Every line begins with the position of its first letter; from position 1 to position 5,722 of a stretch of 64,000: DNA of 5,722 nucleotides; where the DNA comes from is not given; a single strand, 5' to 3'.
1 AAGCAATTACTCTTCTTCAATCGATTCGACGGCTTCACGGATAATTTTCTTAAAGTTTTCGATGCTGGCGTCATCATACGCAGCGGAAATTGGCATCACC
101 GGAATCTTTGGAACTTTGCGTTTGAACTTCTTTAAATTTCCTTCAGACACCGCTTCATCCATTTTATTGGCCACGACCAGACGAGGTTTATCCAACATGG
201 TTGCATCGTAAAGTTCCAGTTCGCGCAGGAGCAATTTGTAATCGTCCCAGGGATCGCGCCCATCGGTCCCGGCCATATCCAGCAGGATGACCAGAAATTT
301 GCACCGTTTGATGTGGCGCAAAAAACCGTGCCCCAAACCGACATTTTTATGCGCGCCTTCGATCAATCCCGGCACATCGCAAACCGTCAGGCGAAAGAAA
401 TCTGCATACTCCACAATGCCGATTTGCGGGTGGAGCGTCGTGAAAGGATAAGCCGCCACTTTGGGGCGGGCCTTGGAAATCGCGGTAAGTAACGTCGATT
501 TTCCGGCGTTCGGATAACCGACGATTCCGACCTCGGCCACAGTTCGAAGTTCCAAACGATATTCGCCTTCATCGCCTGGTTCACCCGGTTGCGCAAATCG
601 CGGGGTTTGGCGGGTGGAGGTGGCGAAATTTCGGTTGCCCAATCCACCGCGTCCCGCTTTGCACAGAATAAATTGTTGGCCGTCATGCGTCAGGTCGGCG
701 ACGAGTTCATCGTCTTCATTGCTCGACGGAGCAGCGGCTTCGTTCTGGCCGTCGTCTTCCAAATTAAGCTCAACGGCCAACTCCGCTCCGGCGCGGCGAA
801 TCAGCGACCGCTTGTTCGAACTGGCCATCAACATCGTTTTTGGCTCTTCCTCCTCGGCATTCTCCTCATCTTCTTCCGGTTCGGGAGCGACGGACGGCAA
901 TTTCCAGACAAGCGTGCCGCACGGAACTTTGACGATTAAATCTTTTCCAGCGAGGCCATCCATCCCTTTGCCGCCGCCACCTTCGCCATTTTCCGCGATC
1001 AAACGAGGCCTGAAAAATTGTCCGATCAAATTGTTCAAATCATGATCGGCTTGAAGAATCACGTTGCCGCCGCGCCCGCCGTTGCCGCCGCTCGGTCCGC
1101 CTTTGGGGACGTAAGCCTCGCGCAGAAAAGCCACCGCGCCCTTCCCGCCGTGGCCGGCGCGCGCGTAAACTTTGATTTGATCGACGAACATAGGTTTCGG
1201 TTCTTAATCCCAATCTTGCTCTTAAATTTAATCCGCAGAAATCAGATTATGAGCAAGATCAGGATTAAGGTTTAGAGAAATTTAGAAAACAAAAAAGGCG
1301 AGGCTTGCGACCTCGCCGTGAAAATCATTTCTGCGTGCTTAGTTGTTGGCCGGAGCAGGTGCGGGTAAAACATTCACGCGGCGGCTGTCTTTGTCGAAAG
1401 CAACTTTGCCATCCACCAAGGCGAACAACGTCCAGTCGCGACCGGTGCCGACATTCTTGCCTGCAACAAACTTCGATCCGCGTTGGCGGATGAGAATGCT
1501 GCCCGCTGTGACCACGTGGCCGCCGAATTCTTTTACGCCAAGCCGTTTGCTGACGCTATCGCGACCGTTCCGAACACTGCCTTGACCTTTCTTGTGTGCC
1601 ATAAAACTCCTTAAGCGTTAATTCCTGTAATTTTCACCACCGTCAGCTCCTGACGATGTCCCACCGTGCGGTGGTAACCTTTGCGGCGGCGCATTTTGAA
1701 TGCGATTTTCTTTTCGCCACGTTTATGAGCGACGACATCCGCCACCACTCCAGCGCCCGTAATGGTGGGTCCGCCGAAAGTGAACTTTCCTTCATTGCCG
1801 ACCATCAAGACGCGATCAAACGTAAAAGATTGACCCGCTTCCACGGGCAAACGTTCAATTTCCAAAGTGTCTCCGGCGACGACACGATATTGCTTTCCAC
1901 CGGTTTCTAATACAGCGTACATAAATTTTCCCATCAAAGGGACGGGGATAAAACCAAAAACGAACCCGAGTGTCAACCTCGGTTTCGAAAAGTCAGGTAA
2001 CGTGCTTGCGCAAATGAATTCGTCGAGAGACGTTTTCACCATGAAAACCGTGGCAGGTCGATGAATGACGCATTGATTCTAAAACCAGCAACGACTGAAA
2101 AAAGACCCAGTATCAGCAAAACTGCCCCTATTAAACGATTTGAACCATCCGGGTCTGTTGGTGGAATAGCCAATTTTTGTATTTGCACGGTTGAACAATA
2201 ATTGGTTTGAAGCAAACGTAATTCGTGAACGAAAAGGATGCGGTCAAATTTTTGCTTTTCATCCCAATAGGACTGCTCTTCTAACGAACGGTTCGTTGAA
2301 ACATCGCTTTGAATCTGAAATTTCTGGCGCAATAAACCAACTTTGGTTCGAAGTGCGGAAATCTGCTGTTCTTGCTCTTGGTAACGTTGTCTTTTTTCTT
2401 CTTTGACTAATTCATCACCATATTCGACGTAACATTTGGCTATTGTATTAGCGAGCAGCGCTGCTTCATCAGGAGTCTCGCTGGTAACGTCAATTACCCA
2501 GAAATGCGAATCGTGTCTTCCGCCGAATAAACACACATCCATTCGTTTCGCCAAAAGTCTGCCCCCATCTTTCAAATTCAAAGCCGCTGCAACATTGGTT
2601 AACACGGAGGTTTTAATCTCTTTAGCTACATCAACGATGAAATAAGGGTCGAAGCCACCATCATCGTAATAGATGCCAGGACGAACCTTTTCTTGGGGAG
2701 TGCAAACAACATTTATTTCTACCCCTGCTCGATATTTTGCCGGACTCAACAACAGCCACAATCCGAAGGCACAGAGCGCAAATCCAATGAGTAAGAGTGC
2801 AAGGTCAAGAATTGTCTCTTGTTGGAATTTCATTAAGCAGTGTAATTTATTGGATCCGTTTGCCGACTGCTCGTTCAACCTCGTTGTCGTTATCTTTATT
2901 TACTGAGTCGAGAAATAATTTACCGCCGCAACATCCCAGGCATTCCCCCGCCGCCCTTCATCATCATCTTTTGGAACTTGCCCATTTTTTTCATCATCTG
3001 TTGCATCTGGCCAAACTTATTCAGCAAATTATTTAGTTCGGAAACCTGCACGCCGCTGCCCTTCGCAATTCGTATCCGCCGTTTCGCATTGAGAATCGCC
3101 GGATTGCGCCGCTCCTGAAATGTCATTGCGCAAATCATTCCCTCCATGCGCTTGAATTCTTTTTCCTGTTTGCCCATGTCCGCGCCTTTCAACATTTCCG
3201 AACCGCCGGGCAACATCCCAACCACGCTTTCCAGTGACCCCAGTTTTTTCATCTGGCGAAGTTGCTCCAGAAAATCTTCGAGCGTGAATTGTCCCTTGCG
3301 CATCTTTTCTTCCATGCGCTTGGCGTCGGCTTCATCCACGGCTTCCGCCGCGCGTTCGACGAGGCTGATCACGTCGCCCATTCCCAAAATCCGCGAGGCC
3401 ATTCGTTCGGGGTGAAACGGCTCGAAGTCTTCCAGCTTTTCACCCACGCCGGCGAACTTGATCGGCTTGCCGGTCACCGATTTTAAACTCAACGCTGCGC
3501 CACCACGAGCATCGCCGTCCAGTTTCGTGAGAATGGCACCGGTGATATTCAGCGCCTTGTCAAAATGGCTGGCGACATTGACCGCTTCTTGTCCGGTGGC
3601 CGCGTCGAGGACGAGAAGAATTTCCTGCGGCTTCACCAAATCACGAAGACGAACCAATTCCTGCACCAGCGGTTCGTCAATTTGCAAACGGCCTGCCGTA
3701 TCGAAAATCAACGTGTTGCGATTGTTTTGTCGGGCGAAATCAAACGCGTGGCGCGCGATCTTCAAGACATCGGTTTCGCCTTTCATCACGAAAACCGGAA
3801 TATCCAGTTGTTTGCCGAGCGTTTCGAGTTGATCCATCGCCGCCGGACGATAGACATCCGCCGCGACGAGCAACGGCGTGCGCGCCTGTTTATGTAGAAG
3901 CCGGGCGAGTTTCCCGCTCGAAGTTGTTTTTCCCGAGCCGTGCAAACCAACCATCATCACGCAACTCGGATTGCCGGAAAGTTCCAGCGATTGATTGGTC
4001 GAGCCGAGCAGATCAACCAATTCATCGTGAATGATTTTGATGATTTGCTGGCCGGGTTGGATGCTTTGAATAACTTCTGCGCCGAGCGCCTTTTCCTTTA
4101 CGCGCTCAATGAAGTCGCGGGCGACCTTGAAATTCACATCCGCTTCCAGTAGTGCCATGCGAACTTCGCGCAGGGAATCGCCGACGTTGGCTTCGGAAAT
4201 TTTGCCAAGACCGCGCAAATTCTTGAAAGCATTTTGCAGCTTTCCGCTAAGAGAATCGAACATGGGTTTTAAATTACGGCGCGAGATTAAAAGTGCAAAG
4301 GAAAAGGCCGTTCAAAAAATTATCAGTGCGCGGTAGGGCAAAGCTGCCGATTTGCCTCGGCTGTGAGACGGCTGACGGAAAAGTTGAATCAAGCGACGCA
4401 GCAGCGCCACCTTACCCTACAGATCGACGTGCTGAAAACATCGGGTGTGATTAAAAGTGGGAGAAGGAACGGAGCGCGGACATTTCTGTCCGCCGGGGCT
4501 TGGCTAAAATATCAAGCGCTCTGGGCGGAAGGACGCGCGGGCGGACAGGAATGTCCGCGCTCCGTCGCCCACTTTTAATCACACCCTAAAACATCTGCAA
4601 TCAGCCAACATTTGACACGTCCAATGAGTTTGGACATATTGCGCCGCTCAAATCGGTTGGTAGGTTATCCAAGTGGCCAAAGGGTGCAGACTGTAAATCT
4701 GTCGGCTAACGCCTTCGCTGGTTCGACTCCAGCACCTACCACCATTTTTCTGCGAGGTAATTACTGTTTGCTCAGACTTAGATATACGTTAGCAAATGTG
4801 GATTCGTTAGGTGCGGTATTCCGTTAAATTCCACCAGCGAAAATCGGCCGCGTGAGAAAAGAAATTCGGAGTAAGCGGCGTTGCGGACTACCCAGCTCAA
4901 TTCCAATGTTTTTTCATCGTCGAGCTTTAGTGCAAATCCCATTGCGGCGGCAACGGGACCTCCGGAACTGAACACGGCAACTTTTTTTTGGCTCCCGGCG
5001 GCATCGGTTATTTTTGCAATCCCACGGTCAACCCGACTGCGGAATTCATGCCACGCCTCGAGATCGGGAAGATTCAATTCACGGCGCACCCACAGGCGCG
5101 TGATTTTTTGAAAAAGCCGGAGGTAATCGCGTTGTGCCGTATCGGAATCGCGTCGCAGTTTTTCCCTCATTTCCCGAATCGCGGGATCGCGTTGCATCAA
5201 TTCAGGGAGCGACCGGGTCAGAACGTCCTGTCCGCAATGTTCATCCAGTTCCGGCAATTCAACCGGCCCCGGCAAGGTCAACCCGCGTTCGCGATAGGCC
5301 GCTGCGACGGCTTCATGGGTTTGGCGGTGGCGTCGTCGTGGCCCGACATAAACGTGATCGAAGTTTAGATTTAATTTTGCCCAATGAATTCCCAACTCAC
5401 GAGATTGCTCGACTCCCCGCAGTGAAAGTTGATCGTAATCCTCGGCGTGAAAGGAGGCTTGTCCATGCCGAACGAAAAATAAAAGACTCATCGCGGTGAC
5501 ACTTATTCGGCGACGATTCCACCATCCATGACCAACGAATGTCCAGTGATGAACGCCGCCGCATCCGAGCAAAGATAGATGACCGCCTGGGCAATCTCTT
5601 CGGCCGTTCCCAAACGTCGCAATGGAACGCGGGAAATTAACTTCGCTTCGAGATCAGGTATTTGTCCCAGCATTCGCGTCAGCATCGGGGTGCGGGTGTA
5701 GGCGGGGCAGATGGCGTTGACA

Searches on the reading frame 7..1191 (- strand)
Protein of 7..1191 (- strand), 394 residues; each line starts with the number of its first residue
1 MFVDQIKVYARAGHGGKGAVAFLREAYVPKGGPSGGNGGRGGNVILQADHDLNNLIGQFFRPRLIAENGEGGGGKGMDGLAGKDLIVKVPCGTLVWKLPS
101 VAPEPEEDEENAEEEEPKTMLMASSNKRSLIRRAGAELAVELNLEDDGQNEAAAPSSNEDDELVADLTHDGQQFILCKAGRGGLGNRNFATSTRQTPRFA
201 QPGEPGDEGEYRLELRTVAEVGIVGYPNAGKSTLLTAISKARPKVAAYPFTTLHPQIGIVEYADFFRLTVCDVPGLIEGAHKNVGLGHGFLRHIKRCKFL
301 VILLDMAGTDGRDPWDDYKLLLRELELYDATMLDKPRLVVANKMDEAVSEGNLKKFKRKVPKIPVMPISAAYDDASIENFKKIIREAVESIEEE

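Call 67: search_protein_families(library=pfam, proteins=[window:7-1191:-], max_evalue=0.0001)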
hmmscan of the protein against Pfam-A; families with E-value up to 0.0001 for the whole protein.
window:7-1191:- (394 aa): 3 families
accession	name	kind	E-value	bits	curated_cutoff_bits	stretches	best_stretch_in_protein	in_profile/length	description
PF01018.28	GTP1_OBG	-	2.1e-49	167.5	27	2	3-97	1-95/155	GTP1/OBG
PF01926.29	MMR_HSR1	-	1.9e-24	86.4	21.9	1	220-343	1-113/113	50S ribosome-binding GTPase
PF02421.24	FeoB_N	-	1e-09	38.6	27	1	221-276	3-57/156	Ferrous iron transport protein B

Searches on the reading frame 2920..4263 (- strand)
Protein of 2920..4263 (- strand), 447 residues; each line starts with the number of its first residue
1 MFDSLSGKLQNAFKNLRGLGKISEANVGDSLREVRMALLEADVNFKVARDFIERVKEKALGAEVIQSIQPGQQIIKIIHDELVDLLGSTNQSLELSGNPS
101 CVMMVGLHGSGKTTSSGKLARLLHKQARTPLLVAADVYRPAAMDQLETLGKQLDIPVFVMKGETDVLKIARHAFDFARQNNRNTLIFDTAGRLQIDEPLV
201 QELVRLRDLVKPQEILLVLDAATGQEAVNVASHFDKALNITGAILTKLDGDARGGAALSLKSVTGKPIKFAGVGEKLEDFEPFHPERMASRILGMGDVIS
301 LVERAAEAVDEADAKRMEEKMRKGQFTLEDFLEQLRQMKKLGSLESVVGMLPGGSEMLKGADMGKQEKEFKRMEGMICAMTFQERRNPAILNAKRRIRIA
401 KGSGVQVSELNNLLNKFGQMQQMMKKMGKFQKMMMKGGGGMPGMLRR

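Call 67: search_protein_families(library=pfam, proteins=[window:2920-4263:-], max_evalue=0.0001)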
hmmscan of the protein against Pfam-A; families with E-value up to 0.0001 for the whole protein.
window:2920-4263:- (447 aa): 5 families
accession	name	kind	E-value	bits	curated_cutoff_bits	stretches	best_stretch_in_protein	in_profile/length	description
PF00448.28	SRP54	-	1e-72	244.4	22.7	1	100-294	2-196/196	SRP54-type protein, GTPase domain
PF02978.25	SRP_SPB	-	1.5e-31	109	27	1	325-424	1-91/91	Signal peptide binding domain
PF02881.24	SRP54_N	-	4.2e-23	81.8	22.4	1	5-82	1-75/75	SRP54-type protein, helical bundle domain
PF01656.29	CbiA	-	2.2e-05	24.8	25.4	1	109-253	9-88/125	CobQ/CobB/MinD/ParA nucleotide binding domain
PF13401.12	AAA_22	-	2.5e-05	25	27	0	99-211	5-111/130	AAA domain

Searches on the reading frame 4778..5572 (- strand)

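Call 67: search_protein_families(library=pfam, proteins=[window:4778-5572:-], max_evalue=0.0001)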
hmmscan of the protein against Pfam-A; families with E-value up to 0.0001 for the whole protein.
window:4778-5572:- (264 aa): 1 family
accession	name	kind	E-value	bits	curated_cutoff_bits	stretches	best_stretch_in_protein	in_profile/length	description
PF00300.27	His_Phos_1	-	9.1e-17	61.8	21.7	2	156-250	99-192/194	Histidine phosphatase superfamily (branch 1)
